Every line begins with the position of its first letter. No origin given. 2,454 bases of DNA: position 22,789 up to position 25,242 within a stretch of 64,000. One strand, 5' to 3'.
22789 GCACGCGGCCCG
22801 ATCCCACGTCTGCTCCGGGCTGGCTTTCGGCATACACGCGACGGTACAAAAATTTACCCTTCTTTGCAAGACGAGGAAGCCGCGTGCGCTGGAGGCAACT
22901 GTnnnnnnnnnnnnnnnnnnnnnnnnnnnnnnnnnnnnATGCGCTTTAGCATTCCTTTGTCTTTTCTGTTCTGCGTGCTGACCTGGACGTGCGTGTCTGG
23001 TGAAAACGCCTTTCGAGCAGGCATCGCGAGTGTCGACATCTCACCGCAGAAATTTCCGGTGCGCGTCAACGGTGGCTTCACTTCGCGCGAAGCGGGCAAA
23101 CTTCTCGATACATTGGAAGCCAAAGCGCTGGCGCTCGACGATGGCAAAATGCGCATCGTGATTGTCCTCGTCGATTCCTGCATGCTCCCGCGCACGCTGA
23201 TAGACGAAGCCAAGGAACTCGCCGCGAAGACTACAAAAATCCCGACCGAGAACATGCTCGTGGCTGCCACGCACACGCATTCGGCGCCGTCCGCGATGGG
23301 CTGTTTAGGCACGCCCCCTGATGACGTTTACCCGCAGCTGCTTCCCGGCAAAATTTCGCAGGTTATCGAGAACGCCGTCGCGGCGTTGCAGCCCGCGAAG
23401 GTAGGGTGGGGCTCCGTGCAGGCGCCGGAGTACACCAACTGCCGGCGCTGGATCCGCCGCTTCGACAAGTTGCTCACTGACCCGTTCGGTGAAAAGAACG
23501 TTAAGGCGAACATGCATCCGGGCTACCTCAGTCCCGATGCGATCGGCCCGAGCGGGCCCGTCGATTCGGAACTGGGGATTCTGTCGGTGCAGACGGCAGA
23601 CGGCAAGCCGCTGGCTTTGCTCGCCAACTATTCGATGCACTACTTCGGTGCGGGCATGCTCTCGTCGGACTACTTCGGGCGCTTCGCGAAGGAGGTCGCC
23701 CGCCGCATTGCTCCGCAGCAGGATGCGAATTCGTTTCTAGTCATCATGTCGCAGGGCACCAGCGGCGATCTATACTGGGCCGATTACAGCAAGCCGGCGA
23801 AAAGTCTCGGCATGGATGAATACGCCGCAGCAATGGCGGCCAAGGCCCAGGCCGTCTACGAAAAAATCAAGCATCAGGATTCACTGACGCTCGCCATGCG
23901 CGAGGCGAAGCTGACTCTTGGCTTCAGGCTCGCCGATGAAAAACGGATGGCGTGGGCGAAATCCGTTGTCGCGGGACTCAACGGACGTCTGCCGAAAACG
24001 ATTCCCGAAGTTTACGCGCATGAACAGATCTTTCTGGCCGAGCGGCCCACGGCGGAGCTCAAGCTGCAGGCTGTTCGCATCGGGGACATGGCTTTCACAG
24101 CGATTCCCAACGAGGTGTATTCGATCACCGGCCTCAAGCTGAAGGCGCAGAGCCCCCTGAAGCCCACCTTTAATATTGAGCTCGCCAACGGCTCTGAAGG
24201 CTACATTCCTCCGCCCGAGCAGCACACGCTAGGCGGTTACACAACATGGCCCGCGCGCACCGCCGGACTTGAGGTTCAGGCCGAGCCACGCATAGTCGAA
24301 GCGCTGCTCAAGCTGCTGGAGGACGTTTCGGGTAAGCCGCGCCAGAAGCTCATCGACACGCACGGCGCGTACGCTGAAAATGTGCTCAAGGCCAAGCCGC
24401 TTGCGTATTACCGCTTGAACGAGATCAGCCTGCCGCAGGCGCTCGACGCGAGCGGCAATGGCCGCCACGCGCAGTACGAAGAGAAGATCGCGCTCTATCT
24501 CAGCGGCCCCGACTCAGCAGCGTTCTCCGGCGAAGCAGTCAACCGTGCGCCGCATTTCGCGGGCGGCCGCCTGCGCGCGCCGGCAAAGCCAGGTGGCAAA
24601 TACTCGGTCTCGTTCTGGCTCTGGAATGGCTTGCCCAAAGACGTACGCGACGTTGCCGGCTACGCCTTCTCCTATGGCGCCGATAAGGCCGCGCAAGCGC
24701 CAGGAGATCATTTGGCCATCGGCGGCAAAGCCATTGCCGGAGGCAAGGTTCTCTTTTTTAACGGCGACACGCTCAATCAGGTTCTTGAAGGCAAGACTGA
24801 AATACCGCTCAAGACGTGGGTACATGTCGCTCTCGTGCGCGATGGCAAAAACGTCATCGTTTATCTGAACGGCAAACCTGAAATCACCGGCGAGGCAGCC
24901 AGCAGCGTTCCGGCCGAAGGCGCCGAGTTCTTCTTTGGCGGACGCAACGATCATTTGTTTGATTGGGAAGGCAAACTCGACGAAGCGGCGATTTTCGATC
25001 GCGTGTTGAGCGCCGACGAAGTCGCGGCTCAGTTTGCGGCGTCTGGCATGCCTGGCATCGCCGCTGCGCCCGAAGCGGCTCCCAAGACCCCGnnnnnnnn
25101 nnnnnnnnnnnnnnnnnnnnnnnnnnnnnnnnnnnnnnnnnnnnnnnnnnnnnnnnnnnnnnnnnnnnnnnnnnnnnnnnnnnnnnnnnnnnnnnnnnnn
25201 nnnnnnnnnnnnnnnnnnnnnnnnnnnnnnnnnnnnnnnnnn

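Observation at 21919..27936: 1.68-k-aa secreted fusion: ceramidase-like + LamG + dehydrogenase beta-propeller + HEAT + c-type heme domain, divergently abutting an AraC regulator (33-bp intergenic)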

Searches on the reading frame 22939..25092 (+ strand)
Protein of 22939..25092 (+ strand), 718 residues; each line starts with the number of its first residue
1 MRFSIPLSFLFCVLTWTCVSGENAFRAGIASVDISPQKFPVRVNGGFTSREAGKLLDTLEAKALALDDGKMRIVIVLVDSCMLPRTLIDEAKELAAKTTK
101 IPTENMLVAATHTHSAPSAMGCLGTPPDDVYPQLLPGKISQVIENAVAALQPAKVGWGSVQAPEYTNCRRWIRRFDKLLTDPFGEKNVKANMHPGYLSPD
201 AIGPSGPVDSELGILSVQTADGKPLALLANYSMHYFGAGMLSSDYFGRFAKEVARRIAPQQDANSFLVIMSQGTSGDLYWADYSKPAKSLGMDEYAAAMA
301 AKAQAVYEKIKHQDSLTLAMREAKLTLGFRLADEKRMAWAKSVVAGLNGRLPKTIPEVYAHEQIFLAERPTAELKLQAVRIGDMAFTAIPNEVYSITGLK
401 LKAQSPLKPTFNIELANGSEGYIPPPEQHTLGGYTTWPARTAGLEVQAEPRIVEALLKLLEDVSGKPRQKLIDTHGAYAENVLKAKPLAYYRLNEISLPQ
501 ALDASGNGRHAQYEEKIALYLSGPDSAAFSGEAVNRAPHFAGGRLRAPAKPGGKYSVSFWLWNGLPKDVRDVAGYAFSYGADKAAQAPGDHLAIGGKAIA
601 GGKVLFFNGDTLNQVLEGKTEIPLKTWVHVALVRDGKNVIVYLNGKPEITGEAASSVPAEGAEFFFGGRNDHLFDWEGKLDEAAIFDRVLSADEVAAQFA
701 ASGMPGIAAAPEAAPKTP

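Call 29: predict_structure(alignment_id=A1)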
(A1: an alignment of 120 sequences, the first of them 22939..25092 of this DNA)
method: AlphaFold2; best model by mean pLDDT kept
length: 718 residues; sequences in the alignment: 120
mean_pLDDT: 93.4   pTM: 0.92
mean pLDDT of the five models: 93.4, 93.4, 92.7, 92.7, 91.6
residues with pLDDT >= 90: 632; 70-90: 52; 50-70: 10; < 50: 24
segments of 3 or more residues with pLDDT < 50: 11-20, 711-718
pLDDT, mean of each block of 10 residues (from residue 1): 48 47 87 97 84 97 98 98 96 99 98 93 90 98 99 98 96 96 92 95 96 98 98 92 96 97 95 93 94 97 98 97 96 92 95 92 91 97 98 96 98 95 92 86 89 98 98 95 98 96 97 97 96 95 94 95 97 98 96 97 98 97 97 98 98 94 96 97 98 98 81 43
secondary structure, 60 per line:
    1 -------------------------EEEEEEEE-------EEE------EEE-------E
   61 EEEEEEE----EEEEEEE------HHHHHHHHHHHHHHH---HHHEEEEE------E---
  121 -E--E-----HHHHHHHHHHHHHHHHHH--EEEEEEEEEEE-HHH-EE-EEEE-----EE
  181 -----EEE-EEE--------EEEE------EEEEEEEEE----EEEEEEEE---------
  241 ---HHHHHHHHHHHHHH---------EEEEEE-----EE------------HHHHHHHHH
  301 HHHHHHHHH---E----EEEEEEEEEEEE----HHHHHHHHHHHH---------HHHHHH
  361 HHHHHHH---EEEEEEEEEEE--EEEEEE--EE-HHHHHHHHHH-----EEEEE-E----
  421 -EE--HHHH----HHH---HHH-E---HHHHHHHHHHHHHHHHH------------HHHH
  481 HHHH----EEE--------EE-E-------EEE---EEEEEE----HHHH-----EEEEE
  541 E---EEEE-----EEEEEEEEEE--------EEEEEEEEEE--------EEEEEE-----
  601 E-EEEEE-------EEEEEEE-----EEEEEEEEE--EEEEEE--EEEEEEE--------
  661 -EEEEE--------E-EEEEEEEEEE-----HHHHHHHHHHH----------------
elements in order (helices of 4 or more, strands of 3 or more residues): E26-33 E41-43 E50-52 E60-67 E72-78 H85-99 E106-110 H131-148 E151-161 E170-173 E186-188 E190-192 E201-204 E211-219 E224-231 H244-257 E267-272 H292-309 E318-329 H334-345 H355-367 E371-381 E384-389 H395-404 E410-414 H426-429 H448-464 H477-484 E489-491 E511-513 E517-522 H527-530 E536-541 E545-548 E554-563 E572-581 E590-595 E603-607 E615-621 E627-635 E638-643 E646-652 E662-666 E677-686 H692-702

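Call 31: fold_search(model_id=the predicted structure, library=pdb)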
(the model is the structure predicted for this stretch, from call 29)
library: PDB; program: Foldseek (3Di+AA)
matches with E <= 10: 1485; with E <= 0.001: 478
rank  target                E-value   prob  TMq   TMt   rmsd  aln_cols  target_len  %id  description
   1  2zws                  1.0e-24  1.00  0.46  0.51  25.8       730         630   13  Crystal Structure Analysis of neutral ceramidase from Pseudomonas aeruginosa (released 2009-03-03)
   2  4wgk_A                7.0e-24  1.00  0.46  0.49  21.7       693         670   13  Crystal structure of human neutral ceramidase with Zn-bound phosphate (released 2015-07-08)
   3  2zxc_A                1.1e-23  1.00  0.46  0.51  24.8       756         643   14  Ceramidase complexed with C2 (released 2009-02-03)
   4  4wgk_B                2.6e-23  1.00  0.46  0.49  21.9       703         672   13  Crystal structure of human neutral ceramidase with Zn-bound phosphate (released 2015-07-08)
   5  5hon_A                1.0e-11  1.00  0.22  0.71   5.5       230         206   20  Structure of Domain 4 of AbnA, a GH43 extracellular arabinanase from Geobacillus stearothermophilus, in complex with a (released 2017-02-01)
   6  3b69                  3.1e-11  1.00  0.22  0.25  12.4       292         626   15  T cruzi Trans-sialidase complex with benzoylated NANA derivative (released 2008-05-13)
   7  1s0i_A                4.2e-11  1.00  0.22  0.26  12.1       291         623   15  Trypanosoma cruzi trans-sialidase in complex with sialyl-lactose (Michaelis complex) (released 2004-05-18)
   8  1ms9_A                4.2e-11  1.00  0.23  0.26  11.2       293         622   14  Triclinic form of Trypanosoma cruzi trans-sialidase, in complex with lactose (released 2003-03-25)
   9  1ms5_A                6.2e-11  1.00  0.23  0.26  11.2       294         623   14  Triclinic form of Trypanosoma cruzi trans-sialidase, soaked with N-acetylneuraminyl-a-2,3-thio-galactoside (NA-S-Gal) (released 2003-03-25)
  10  1ms8_A                7.7e-11  1.00  0.23  0.26  12.7       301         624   15  Triclinic form of Trypanosoma cruzi trans-sialidase, in complex with 3-deoxy-2,3-dehydro-N-acetylneuraminic acid (DANA (released 2003-03-25)
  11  3opz_A                9.1e-11  1.00  0.23  0.27  10.9       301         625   14  Crystal structure of trans-sialidase in complex with the Fab fragment of a neutralizing monoclonal IgG antibody (released 2011-11-09)
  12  1ms0_A                1.1e-10  1.00  0.23  0.27  11.3       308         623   15  Monoclinic form of Trypanosoma cruzi trans-sialidase, in complex with 3-deoxy-2,3-dehydro-N-acetylneuraminic acid (DAN (released 2003-03-25)
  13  5hp6                  1.3e-10  1.00  0.23  0.21   5.9       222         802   21  Structure of AbnA, a GH43 extracellular arabinanase from Geobacillus stearothermophilus (a new conformational state) (released 2017-02-01)
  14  5ho2                  1.4e-10  1.00  0.23  0.20  10.8       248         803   18  Crystal structure of AbnA (open conformation), a GH43 extracellular arabinanase from Geobacillus stearothermophilus (released 2017-02-01)
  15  1mr5                  1.5e-10  1.00  0.23  0.26  14.4       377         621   11  Orthorhombic form of Trypanosoma cruzi trans-sialidase (released 2003-03-18)
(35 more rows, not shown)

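Call 32: search_solved_structures(query=A1, max_evalue=10, show_alignments=3)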
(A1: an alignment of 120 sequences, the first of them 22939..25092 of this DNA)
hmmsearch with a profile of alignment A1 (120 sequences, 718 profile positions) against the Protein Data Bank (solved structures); distinct sequences matched with E-value up to 10: 21.
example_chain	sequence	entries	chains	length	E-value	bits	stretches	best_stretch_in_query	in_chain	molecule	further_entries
2zws_A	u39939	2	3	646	1.4e-05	27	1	33-171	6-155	Neutral ceramidase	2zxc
4wgk_A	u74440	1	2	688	2.5e-05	26.1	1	57-162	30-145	Neutral ceramidase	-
8sl1_A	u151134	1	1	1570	0.00026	22.8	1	561-712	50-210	Pappalysin-2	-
3flp_A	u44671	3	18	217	0.00041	22.1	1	579-712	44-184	SAP-like pentraxin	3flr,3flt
5hon_A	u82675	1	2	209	0.001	20.9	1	629-712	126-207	Extracellular arabinanase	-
4qvs_A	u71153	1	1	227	0.0016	20.2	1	604-713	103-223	S-layer domain-containing protein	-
8c8g_A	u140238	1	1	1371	0.0027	19.4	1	555-712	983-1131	Putative botulinum-like toxin Wo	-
9b6m_B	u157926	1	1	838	0.0033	19.1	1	602-711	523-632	PG1 heavy chain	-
5ho0_A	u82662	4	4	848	0.013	17.2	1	630-712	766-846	Extracellular arabinanase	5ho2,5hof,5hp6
3r05_A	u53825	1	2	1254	0.032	15.9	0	617-684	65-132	Neurexin-1-alpha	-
3qcw_A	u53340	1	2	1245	0.035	15.7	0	617-684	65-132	Neurexin-1-alpha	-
6hox_A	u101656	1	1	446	0.047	15.3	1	625-710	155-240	Binding domain (Hc) of Paraclostridial Mosquitocidal Protein 1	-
4c1w_A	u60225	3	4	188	0.39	12.3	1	623-709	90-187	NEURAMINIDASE | SIALIDASE A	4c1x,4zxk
2erf_A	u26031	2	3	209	0.54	11.8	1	576-670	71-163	Thrombospondin-1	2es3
1z78_A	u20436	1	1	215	0.58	11.7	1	576-670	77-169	Thrombospondin 1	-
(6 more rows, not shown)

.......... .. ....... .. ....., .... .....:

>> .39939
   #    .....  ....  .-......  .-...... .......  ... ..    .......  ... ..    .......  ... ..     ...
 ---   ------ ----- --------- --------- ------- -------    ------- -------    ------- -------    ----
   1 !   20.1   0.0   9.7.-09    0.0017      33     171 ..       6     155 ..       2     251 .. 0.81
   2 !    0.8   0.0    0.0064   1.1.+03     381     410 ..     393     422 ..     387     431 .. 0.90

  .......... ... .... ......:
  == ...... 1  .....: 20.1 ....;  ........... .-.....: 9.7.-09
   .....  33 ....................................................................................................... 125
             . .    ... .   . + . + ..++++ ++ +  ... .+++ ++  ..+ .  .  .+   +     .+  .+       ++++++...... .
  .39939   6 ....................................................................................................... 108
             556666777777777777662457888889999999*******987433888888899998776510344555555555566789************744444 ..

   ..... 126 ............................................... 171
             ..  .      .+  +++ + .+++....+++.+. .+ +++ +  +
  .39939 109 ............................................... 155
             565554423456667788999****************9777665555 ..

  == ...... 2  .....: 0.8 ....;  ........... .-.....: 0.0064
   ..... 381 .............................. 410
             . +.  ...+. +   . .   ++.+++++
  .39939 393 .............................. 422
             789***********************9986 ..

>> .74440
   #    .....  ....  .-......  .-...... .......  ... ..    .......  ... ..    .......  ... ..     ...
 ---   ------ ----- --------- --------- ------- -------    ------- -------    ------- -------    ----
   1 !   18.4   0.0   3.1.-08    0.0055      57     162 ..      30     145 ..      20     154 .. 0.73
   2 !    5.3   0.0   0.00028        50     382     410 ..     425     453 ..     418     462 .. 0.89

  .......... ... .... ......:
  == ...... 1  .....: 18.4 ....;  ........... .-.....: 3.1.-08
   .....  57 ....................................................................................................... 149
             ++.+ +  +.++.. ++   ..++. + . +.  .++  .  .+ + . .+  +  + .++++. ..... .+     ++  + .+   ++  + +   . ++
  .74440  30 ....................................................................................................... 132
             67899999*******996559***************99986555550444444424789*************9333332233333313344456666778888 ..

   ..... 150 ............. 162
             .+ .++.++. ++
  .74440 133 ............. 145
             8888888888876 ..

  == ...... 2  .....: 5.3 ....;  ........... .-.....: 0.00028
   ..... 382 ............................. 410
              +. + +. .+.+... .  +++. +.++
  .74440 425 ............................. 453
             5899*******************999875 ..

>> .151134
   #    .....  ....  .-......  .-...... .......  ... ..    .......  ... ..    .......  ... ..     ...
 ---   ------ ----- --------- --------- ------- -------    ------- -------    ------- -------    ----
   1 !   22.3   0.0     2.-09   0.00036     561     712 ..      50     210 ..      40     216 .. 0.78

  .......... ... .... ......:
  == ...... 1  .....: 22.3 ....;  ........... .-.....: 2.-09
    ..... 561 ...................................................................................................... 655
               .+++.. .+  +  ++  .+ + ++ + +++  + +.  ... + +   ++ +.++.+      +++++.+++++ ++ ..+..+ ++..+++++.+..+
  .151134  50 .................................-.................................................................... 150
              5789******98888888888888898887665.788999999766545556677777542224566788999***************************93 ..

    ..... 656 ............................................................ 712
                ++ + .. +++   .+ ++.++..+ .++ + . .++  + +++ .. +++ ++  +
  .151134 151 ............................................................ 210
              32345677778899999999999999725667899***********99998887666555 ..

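Call 57: search_protein_representatives(protein=window:22939-25092:+)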
Query: 718 residues. Proteins with E-value up to 0.001 (for the whole library): 21832; up to 1e-10: 5570; up to 1e-30: 749. The best 150 are listed.
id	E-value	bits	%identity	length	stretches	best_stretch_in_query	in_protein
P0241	0.0e+00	1150.9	51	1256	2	17-714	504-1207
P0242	5.4e-269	910.9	49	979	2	14-704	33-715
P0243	2.4e-265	898.8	50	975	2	8-707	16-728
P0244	1.2e-264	896.5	47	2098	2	17-705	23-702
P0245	8.8e-256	867.2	47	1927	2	18-704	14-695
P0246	1.5e-248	843.3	57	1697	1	19-710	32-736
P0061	8.5e-247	837.5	48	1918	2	23-717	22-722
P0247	3.1e-245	832.3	56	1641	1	13-713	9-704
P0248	2.9e-244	829.1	49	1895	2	19-707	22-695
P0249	3.7e-241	818.9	48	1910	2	20-712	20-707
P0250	2.5e-236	802.9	55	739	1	23-702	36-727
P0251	1.5e-233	793.8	47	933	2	1-704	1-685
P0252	4.3e-232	788.9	53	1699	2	23-711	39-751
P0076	2.2e-231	786.6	53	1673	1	24-715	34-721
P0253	1.3e-226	770.8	53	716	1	22-706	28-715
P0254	1.4e-221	754.1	52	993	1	20-701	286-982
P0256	3.2e-219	746.4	51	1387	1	22-702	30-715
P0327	2.4e-127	442.7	48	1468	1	22-466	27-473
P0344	7.2e-118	411.4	48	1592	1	23-461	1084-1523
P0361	8.3e-101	355.0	45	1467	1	10-458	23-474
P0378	4.0e-90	319.7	41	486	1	20-457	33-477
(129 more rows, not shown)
